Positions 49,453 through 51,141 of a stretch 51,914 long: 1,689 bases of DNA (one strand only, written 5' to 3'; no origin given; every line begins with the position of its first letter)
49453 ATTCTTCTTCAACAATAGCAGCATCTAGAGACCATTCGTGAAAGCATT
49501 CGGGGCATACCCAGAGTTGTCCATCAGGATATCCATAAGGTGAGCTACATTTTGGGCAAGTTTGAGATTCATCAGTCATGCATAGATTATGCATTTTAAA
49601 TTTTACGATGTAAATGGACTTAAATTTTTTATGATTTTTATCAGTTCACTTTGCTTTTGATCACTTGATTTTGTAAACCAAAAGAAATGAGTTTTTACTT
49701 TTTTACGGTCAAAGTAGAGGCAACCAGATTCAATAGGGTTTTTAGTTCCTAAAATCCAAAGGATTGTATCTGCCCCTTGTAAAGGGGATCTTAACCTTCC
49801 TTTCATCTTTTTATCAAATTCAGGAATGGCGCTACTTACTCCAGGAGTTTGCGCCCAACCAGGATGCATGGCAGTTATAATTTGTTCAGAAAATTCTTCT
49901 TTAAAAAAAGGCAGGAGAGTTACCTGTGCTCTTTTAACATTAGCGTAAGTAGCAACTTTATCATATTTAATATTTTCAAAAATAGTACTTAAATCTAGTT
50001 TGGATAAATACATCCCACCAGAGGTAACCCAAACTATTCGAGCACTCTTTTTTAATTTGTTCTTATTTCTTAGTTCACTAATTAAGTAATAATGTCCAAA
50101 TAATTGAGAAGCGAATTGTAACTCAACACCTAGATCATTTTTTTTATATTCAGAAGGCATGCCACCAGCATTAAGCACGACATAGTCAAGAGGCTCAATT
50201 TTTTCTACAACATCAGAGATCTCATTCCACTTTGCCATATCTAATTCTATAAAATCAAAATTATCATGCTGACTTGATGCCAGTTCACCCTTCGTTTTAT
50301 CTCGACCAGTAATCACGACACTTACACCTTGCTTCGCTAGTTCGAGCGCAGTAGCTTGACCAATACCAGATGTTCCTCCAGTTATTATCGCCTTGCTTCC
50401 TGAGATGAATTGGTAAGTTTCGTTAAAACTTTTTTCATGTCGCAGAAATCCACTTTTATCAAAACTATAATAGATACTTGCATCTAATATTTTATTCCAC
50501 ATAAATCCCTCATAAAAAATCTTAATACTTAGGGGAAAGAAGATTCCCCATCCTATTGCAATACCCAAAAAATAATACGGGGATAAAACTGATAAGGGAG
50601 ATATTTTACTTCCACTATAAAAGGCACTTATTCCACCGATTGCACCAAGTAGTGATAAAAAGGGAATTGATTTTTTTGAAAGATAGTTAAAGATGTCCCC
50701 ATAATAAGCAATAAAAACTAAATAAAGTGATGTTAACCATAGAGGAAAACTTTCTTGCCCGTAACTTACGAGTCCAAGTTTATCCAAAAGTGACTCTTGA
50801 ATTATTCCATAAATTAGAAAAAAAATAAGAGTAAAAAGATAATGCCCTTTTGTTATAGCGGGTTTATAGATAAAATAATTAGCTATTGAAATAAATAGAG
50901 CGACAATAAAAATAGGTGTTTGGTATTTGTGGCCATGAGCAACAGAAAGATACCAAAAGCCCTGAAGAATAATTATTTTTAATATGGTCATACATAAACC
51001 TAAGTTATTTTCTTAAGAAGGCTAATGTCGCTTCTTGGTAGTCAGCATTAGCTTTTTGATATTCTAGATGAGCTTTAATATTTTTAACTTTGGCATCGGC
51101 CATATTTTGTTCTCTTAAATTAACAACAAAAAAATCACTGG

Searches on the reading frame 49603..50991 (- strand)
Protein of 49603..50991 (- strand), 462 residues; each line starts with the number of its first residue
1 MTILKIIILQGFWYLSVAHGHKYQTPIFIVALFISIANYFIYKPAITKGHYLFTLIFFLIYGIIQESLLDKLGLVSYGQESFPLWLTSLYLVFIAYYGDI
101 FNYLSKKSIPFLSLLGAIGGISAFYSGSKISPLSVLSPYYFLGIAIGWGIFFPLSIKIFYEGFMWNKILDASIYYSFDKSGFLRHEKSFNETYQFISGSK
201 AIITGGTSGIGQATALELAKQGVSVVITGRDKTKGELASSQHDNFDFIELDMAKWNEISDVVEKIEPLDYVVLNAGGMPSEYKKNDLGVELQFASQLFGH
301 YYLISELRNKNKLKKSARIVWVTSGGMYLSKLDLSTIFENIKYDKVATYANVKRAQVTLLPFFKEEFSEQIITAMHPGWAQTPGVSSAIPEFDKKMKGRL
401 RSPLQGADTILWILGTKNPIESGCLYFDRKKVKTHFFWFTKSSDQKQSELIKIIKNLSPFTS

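Call 68: search_protein_families(library=pfam, proteins=[window:49603-50991:-], max_evalue=0.001)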
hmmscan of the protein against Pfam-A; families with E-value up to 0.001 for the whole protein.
window:49603-50991:- (462 aa): 6 families
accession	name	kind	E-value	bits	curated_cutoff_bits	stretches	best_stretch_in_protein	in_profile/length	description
PF00106.31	adh_short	-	4e-17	62.8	26.6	1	201-325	3-137/195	short chain dehydrogenase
PF11086.13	DUF2878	-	1e-16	62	27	1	3-154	2-154/154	Protein of unknown function (DUF2878)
PF01370.27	Epimerase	-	1e-09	38.6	20.9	1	202-367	2-160/240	NAD dependent epimerase/dehydratase family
PF13561.12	adh_short_C2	-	2.7e-09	37.4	27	1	208-326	6-132/236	Enoyl-(Acyl carrier protein) reductase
PF13460.12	NAD_binding_10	-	6.6e-05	23.3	27.2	1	205-358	1-129/184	NAD(P)H-binding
PF08659.16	KR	-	0.00069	20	22.6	0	201-272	3-86/180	KR domain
